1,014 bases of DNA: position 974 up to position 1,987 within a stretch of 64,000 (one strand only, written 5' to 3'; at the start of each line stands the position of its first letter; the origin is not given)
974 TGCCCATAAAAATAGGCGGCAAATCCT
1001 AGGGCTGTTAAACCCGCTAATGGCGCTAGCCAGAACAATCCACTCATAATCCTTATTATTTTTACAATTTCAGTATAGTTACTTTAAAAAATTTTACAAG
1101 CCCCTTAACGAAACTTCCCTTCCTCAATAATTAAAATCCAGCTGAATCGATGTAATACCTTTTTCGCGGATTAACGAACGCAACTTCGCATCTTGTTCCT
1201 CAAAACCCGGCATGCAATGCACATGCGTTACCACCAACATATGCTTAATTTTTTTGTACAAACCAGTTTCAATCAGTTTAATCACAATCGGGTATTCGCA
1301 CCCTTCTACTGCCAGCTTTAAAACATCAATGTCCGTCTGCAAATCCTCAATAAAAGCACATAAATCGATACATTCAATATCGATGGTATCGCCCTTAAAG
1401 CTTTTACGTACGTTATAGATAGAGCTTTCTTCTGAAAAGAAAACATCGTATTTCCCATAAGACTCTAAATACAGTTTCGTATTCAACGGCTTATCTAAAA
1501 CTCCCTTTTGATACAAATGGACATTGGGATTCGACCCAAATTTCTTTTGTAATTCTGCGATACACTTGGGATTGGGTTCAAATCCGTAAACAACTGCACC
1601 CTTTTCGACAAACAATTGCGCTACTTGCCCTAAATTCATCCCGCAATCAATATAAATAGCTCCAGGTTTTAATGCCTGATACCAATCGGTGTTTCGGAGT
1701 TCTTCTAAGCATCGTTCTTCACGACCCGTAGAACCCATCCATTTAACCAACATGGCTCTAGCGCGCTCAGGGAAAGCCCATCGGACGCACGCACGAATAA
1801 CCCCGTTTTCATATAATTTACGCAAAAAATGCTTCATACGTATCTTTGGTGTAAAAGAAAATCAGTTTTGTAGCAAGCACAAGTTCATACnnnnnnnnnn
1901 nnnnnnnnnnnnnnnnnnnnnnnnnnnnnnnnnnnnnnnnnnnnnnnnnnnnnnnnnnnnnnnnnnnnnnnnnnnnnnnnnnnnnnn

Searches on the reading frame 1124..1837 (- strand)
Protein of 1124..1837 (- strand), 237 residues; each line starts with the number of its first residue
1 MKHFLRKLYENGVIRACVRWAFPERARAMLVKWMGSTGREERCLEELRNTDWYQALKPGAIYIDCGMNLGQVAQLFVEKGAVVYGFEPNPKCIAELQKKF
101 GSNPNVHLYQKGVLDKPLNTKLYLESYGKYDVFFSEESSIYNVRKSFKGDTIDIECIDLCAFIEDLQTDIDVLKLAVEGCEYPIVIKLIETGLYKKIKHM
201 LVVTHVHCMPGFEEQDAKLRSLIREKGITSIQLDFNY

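Call 61: search_protein_families(library=pfam, proteins=[window:1124-1837:-], max_evalue=0.001)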
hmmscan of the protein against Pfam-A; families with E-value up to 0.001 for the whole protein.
window:1124-1837:- (237 aa): 1 family
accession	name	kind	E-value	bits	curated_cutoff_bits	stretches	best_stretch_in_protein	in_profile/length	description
PF05050.19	Methyltransf_21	-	6.8e-12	46.3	22.7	1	64-227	1-170/173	Methyltransferase FkbM domain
